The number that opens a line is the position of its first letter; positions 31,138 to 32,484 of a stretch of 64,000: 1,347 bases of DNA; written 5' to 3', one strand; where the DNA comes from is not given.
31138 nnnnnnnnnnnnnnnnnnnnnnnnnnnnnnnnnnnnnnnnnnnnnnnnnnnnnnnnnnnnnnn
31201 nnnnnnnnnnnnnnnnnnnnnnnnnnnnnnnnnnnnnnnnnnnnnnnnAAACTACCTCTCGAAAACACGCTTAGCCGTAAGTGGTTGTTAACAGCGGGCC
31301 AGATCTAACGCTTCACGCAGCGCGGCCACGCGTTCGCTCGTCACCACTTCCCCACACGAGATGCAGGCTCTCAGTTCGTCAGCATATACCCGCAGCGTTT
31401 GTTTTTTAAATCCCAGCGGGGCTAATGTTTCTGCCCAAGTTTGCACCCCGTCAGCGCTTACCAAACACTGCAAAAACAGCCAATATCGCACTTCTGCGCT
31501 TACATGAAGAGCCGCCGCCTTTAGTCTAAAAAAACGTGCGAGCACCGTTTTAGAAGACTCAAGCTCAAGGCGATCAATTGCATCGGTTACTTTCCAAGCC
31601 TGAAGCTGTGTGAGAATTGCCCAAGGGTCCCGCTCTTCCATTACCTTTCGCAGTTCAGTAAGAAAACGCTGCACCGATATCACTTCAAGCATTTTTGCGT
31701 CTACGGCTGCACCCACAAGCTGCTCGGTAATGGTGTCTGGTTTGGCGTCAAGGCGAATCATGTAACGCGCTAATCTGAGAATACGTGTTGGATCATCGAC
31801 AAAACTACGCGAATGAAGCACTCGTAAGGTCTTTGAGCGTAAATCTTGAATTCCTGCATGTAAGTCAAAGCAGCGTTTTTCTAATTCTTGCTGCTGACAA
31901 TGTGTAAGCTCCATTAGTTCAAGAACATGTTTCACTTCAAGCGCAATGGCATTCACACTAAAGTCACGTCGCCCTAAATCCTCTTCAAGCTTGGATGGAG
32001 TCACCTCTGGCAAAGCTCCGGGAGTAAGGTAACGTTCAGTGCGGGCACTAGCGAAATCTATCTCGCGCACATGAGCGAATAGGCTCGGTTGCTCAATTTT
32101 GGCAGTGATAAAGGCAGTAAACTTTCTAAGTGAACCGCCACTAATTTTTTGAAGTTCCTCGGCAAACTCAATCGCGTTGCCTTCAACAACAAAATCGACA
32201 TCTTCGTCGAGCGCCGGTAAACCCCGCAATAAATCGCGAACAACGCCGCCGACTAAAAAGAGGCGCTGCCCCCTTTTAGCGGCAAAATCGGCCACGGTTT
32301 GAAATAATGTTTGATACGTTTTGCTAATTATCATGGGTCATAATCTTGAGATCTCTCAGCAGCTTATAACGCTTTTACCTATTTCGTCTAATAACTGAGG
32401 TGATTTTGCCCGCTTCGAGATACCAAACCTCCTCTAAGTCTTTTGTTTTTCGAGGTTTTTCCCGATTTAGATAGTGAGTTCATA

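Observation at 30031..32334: Catalytically hollow ArgRS paralogue (N-domain + DALR only) in an apparent operon with a CCA / poly(A)-polymerase-family nucleotidyltransferase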

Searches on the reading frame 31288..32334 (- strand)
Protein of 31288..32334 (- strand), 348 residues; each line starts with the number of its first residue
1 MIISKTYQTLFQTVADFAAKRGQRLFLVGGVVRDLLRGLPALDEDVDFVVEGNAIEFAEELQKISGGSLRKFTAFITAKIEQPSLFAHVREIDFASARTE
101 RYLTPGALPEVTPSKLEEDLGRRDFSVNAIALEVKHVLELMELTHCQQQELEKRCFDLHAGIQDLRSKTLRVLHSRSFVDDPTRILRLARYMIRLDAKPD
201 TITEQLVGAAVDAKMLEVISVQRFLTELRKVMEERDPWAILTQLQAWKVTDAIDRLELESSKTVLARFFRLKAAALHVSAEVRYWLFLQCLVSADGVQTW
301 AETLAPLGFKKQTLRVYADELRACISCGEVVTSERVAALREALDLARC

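Call 3: search_protein_families(library=pfam, proteins=[window:31288-32334:-], max_evalue=1)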
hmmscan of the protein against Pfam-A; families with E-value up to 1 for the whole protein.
window:31288-32334:- (348 aa): 3 families
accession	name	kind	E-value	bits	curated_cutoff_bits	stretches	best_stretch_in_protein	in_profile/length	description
PF01743.26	PolyA_pol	-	1.8e-18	67.5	23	1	25-171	1-126/126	Poly A polymerase head domain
PF18151.6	DUF5601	-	0.013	16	23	0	221-255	24-58/65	Domain of unknown function (DUF5601)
PF12627.12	PolyA_pol_RNAbd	-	0.16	12.2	22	1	213-246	16-49/64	Probable RNA and SrmB- binding site of polymerase A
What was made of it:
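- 31288..32334 (-): Class II (Pol-beta type) tRNA nucleotidyltransferase, 348 aa. It has head, neck and body domains, but the C-terminal tail is short or absent. Pfam PolyA_pol 1.8e-18 (call 3).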

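Call 4: search_protein_families(library=ncbifam, proteins=[window:31288-32334:-], max_evalue=1)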
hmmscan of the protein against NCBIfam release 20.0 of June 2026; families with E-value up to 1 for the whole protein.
window:31288-32334:- (348 aa): 10 families
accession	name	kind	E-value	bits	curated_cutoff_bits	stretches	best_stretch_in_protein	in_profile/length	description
NF041569.1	A-tRNAntase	equivalog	2.5e-36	125.3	1440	1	25-249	482-687/880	A-adding tRNA nucleotidyltransferase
TIGR02692.1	tRNA_CCA_actino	equivalog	1.5e-22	79.9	438.8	1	10-245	15-231/466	CCA tRNA nucleotidyltransferase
NF008137.0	PRK10885.1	equivalog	4.1e-20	71.9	451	1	25-246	3-199/409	multifunctional CCA addition/repair protein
NF009814.0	PRK13299.1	equivalog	5.5e-18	65.2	290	1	21-297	19-265/396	CCA tRNA nucleotidyltransferase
NF009812.0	PRK13297.1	equivalog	1.4e-14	54.1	624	1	15-287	4-246/364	tRNA CCA-pyrophosphorylase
NF009813.0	PRK13298.1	equivalog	3.2e-14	52.7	606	1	25-244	3-197/417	tRNA CCA-pyrophosphorylase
TIGR01942.1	pcnB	subfamily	3.5e-13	49.2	305.65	1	20-253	27-237/425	polynucleotide adenylyltransferase PcnB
NF009811.0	PRK13296.1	equivalog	1.8e-11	43.5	469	1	24-219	2-172/360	CCA tRNA nucleotidyltransferase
NF008634.1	PRK11623.1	equivalog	1.1e-05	24.2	702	1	19-243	57-269/469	polynucleotide adenylyltransferase PcnB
NF033214.1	ComC_Streptocco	equivalog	0.091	12.4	50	1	60-75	17-32/41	competence-stimulating peptide ComC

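Call 18: find_homologous_proteins(query=window:31288-32334:-, max_evalue=1e-10)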
Query window:31288-32334:- (348 aa): 1391 proteins with E <= 1e-10 among 8000 candidates; the best 120 are listed.
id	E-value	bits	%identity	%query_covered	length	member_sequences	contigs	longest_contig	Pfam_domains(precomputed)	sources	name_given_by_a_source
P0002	3.3e-213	725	100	96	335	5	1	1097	PF01743.27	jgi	jgi:tRNA nucleotidyltransferase (CCA-adding enzyme)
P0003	1.8e-84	302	47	100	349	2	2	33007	PF01743.27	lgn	-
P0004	3.0e-62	229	49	72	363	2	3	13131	PF01743.27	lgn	-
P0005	1.8e-59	219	46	78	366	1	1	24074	PF01743.27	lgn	-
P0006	2.8e-58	216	46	84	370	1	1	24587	PF01743.27,PF12627.13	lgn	-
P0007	6.5e-58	214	37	98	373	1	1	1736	PF01743.27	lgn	-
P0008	1.7e-55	206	37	92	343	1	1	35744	PF01743.27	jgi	jgi:tRNA nucleotidyltransferase (CCA-adding enzyme)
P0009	1.9e-54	203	39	89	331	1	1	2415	PF01743.27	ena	-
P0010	1.8e-53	200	46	71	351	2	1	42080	PF01743.27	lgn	-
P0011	1.1e-52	197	41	78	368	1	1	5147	PF01743.27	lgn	-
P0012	1.3e-52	197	42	77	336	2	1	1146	PF01743.27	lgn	-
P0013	1.9e-52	196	38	92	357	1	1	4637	PF01743.27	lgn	-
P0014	2.1e-51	193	42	70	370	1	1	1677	PF01743.27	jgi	jgi:tRNA nucleotidyltransferase/poly(A) polymerase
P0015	9.2e-51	191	42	72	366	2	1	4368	PF01743.27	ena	-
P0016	1.1e-50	191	44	72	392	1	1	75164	PF01743.27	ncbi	-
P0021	7.4e-48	181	43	68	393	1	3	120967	PF01743.27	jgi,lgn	jgi:tRNA nucleotidyltransferase/poly(A) polymerase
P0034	9.3e-39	151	41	64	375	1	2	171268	PF01743.27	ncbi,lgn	-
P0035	1.4e-38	151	41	71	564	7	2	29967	PF01743.27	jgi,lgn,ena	jgi:tRNA nucleotidyltransferase (CCA-adding enzyme)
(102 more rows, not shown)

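Call 20: find_encoding_contigs(protein=P0003, flank=6000, max_places=2)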
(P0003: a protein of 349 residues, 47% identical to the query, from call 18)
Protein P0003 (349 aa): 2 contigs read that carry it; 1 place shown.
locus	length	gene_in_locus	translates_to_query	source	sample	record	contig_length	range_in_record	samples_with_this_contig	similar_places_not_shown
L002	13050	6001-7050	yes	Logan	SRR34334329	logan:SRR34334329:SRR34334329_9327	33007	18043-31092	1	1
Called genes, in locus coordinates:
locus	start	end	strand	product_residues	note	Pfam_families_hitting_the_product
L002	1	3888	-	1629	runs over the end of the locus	-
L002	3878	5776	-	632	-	-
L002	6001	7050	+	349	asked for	PF01743:PolyA_pol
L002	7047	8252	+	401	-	-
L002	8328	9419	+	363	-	PF05036:SPOR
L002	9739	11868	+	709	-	PF00481:PP2C (weak), PF13672:PP2C_2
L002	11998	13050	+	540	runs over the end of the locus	PF02142:MGS, PF01808:AICARFT_IMPCHas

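Call 21: find_encoding_contigs(protein=P0005, flank=6000, max_places=2)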
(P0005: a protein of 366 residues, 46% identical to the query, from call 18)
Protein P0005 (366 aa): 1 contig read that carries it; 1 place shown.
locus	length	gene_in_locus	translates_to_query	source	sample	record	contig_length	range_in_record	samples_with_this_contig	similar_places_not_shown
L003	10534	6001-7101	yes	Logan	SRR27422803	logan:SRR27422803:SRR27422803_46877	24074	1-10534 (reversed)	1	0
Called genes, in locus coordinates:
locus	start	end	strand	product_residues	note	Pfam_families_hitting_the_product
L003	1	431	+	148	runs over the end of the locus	-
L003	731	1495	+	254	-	-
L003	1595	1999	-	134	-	PF00072:Response_reg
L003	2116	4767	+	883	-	PF01624:MutS_I, PF05188:MutS_II (weak), PF05192:MutS_III, PF05190:MutS_IV, PF00488:MutS_V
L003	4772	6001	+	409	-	PF01520:Amidase_3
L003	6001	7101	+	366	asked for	PF01743:PolyA_pol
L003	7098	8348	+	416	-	PF03485:Arg_tRNA_synt_N (faint)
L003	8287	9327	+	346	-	PF05036:SPOR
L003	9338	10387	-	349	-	PF13458:Peripla_BP_6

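Call 28: search_protein_families(library=pfam, proteins=[P0035, P0003, P0005, P0016], max_evalue=0.01)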
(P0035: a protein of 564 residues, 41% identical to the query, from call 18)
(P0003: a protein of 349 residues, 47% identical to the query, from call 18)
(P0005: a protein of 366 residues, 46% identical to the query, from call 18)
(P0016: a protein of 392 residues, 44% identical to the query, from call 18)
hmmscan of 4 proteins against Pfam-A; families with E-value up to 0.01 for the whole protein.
P0035 (564 aa): 1 family
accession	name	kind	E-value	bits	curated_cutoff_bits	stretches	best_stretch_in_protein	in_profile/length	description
PF01743.26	PolyA_pol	-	2.8e-20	73.4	23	1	159-295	1-126/126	Poly A polymerase head domain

P0003 (349 aa): 1 family
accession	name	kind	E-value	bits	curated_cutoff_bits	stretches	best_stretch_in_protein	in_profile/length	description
PF01743.26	PolyA_pol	-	1.8e-21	77.2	23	1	25-171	1-126/126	Poly A polymerase head domain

P0005 (366 aa): 1 family
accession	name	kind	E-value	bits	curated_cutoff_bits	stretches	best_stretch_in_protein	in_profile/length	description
PF01743.26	PolyA_pol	-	2.6e-19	70.2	23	1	27-171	2-126/126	Poly A polymerase head domain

P0016 (392 aa): 1 family
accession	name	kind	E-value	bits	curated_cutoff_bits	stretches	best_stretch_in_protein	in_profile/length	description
PF01743.26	PolyA_pol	-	6.1e-23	82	23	1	28-177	2-126/126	Poly A polymerase head domain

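Call 53: search_solved_structures(query=window:31288-32334:-, max_evalue=0.001, show_alignments=2)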
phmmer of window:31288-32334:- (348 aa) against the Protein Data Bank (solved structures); distinct sequences matched with E-value up to 0.001: 19.
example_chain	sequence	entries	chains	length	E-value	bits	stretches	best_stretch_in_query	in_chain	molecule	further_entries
4wby_A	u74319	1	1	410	4.7e-39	137.5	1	8-293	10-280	Poly A polymerase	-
4wbz_A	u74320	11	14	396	1.7e-38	135.7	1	15-293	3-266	Poly A polymerase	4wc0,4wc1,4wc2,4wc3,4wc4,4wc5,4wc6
1vfg_A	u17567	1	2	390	1.7e-38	135.7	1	15-293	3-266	poly A polymerase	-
3h37_A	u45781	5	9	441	1.3e-37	132.8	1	9-246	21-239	TRNA nucleotidyl transferase-related protein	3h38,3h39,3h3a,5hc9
3wfp_A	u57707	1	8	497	5e-13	52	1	7-253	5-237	Poly A polymerase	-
3wfr_E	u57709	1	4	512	5.4e-13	51.9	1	7-253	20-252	Poly A polymerase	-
3wfo_A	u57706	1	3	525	5.4e-13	51.9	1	7-253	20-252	Poly A polymerase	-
3wfq_E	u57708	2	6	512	5.5e-13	51.9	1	7-253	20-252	Poly A polymerase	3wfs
9ns4_A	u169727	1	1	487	9.2e-10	41.3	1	21-233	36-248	tRNA nucleotidyltransferase cca2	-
4x4w_A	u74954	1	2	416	2.2e-08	36.8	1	12-232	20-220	CCA tRNA nucleotidyltransferase 1, mitochondrial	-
1ou5_A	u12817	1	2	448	2.8e-08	36.4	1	12-232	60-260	tRNA CCA-adding enzyme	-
8cbm_E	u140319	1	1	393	3.7e-08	36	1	14-232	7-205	CCA tRNA nucleotidyltransferase 1, mitochondrial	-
9kma_A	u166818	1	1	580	1.9e-06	30.4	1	24-253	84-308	Polynucleotide adenylyltransferase family protein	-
1miv_A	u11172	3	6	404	3.4e-06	29.6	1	20-232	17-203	tRNA CCA-adding enzyme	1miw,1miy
6ibp_A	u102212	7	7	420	5e-06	29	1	21-232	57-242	CCA-adding enzyme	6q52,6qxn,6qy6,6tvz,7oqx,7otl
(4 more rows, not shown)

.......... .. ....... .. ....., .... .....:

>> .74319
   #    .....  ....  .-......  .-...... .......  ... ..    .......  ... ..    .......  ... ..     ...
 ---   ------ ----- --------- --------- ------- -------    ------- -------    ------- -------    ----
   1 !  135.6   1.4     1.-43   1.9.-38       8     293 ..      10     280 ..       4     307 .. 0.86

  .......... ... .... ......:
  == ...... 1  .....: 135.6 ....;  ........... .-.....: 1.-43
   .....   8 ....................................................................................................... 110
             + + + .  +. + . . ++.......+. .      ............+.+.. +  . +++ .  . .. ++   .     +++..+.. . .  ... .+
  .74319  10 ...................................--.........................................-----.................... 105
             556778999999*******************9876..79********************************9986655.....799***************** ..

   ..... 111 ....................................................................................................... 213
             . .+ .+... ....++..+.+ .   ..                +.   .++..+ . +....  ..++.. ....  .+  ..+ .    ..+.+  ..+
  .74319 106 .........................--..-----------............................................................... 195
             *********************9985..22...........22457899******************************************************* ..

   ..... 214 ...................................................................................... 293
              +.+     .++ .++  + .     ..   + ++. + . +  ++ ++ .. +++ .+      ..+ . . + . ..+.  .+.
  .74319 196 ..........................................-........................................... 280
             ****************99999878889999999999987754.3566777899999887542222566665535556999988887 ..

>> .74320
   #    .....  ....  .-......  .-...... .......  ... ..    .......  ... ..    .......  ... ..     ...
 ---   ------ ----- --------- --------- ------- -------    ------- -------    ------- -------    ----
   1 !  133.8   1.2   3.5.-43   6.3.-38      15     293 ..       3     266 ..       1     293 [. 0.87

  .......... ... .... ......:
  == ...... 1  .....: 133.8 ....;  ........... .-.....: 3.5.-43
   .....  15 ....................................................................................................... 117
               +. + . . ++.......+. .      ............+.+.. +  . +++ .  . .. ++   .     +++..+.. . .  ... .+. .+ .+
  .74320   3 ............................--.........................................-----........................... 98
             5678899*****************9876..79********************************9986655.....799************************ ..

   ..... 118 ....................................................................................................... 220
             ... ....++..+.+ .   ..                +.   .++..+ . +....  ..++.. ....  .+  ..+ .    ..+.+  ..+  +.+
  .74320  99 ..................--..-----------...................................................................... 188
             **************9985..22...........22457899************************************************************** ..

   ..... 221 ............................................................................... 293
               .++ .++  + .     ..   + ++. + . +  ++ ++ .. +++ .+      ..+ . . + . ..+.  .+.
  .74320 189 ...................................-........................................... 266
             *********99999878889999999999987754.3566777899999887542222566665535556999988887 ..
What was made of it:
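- Class II NTases include poly(A) polymerases with the same head and neck motifs (calls 4, 53).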

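Call 68: search_solved_structures(query=A6, max_evalue=1e-10, show_alignments=1)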
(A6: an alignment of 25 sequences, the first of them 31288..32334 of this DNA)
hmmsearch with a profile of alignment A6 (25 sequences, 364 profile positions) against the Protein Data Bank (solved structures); distinct sequences matched with E-value up to 1e-10: 20.
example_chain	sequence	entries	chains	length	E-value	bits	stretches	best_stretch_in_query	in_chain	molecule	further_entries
3h37_A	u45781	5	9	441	8.5e-77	262.1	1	7-326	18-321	TRNA nucleotidyl transferase-related protein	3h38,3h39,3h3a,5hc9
4wby_A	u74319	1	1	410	2.2e-75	257.4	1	9-329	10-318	Poly A polymerase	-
1vfg_A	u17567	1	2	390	1e-74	255.2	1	15-331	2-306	poly A polymerase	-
4wbz_A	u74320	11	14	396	1.2e-74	255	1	15-328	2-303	Poly A polymerase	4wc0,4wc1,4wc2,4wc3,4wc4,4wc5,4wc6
1miv_A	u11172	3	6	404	3.8e-26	95.4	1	102-324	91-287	tRNA CCA-adding enzyme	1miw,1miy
9ns4_A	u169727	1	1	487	7.5e-23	84.6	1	17-252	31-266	tRNA nucleotidyltransferase cca2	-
3wfp_A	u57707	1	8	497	2.5e-22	82.9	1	116-254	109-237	Poly A polymerase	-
3wfr_E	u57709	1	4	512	2.7e-22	82.7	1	116-254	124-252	Poly A polymerase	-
3wfo_A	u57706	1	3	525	2.7e-22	82.7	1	116-254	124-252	Poly A polymerase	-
3wfq_E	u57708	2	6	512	2.8e-22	82.7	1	116-254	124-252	Poly A polymerase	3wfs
6ibp_A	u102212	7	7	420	8.3e-22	81.1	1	116-248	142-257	CCA-adding enzyme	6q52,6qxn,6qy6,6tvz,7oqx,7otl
7otr_A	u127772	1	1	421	8.4e-22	81.1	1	116-248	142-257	CCA-adding protein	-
3aqm_A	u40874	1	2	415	1.2e-18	70.7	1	20-258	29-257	Poly(A) polymerase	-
9kma_A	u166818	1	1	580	1.4e-18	70.5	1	22-258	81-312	Polynucleotide adenylyltransferase family protein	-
4x4w_A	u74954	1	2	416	1.2e-17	67.5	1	117-268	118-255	CCA tRNA nucleotidyltransferase 1, mitochondrial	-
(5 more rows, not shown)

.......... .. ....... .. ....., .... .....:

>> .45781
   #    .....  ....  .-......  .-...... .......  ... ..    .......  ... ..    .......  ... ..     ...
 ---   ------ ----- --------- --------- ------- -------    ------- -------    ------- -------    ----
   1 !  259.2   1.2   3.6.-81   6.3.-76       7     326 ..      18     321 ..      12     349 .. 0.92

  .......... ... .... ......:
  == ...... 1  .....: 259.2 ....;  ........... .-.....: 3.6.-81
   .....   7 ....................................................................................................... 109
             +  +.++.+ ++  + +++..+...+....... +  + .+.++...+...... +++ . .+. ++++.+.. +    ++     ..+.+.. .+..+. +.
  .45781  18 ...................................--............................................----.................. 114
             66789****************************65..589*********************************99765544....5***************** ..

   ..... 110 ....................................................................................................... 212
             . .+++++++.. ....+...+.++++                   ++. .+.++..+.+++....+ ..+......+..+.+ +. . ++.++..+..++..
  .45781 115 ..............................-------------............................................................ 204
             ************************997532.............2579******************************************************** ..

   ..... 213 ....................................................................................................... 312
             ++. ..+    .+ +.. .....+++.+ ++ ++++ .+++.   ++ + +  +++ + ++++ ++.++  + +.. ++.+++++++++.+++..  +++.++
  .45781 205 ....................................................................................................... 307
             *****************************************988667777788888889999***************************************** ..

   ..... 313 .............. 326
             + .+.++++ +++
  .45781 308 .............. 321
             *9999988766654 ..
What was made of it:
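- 31948..31971 (-): NTase motif B: R122-R-D-F-S-V-N-A129. An 11-13 aa insertion specific to the partnered NTases follows (calls 53, 68).
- On Class II tRNA nucleotidyltransferase (CCA-/A-/CC-adding): The alignment to 3h37 and 4wby stops at chain residues 321 of 441 and 318 of 410, with about 35 profile positions left (call 68).
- Its closest solved relatives are the A. aeolicus A-adding and T. maritima CCA-adding enzymes (calls 53, 68). The NTase is much closer to A-adding/CCA-adding enzymes (E about 1e-39 alone, 1e-77 as a profile) than to PAP I (E about 1e-4 alone, 1e-18 as a profile) (calls 53, 68).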

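Call 83: find_encoding_contigs(protein=P0021, flank=6000, max_places=1)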
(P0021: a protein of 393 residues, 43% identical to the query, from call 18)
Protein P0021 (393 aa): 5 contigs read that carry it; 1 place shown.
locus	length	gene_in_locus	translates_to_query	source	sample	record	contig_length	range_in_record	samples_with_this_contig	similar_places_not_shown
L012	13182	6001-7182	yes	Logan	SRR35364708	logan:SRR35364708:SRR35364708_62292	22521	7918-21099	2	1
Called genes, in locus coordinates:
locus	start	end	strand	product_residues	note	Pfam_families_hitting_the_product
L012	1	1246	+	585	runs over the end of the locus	PF17092:PCB_OB (faint), PF21710:Spt6_S1 (faint), PF00575:S1, PF23459:S1_RRP5 (weak), PF00575:S1, PF23459:S1_RRP5 (weak), PF00575:S1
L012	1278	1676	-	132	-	PF00072:Response_reg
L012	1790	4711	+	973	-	PF01624:MutS_I, PF05192:MutS_III, PF05190:MutS_IV, PF00488:MutS_V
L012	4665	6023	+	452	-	PF01520:Amidase_3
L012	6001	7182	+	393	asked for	PF01743:PolyA_pol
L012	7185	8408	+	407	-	-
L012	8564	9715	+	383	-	PF05036:SPOR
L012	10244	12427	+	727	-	PF13672:PP2C_2, PF00481:PP2C (weak)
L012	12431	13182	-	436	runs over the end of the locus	PF07995:GSDH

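Call 84: find_encoding_contigs(protein=P0034, flank=6000, max_places=1)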
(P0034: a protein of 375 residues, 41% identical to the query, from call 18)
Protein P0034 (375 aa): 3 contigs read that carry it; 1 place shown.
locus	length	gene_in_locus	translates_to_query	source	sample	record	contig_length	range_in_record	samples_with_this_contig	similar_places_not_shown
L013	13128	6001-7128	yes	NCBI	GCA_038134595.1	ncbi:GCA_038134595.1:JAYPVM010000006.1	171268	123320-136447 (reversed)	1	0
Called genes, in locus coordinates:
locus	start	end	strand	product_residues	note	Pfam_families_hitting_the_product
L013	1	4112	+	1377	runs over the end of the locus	PF04997:RNA_pol_Rpb1_1, PF00623:RNA_pol_Rpb1_2, PF04983:RNA_pol_Rpb1_3, PF05000:RNA_pol_Rpb1_4, PF04998:RNA_pol_Rpb1_5, PF01333:Apocytochr_F_C (faint), PF25984:BSH_YknX (faint)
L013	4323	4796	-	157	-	PF23914:TPR_CcmH_CycH (faint), PF00515:TPR_1 (faint), PF13176:TPR_7 (faint), PF13181:TPR_8 (faint), PF14559:TPR_19 (faint), PF07719:TPR_2 (faint), PF13428:TPR_14 (faint)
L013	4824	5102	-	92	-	-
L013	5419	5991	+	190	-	PF22769:DCD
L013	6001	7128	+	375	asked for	PF01743:PolyA_pol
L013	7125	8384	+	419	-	-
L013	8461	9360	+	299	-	PF05036:SPOR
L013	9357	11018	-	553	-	PF00481:PP2C (faint), PF13672:PP2C_2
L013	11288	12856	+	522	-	PF02142:MGS, PF01808:AICARFT_IMPCHas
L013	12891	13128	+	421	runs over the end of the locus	PF02844:GARS_N, PF01071:GARS_A, PF02786:CPSase_L_D2 (weak), PF02222:ATP-grasp, PF07478:Dala_Dala_lig_C (weak), PF02843:GARS_C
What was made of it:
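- The pair survives where the flanks are rearranged (call 84).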

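Call 89: search_protein_families(library=padloc, proteins=[window:31288-32334:-], max_evalue=0.01)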
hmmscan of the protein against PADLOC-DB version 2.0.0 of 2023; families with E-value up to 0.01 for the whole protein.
window:31288-32334:- (348 aa): 0 families
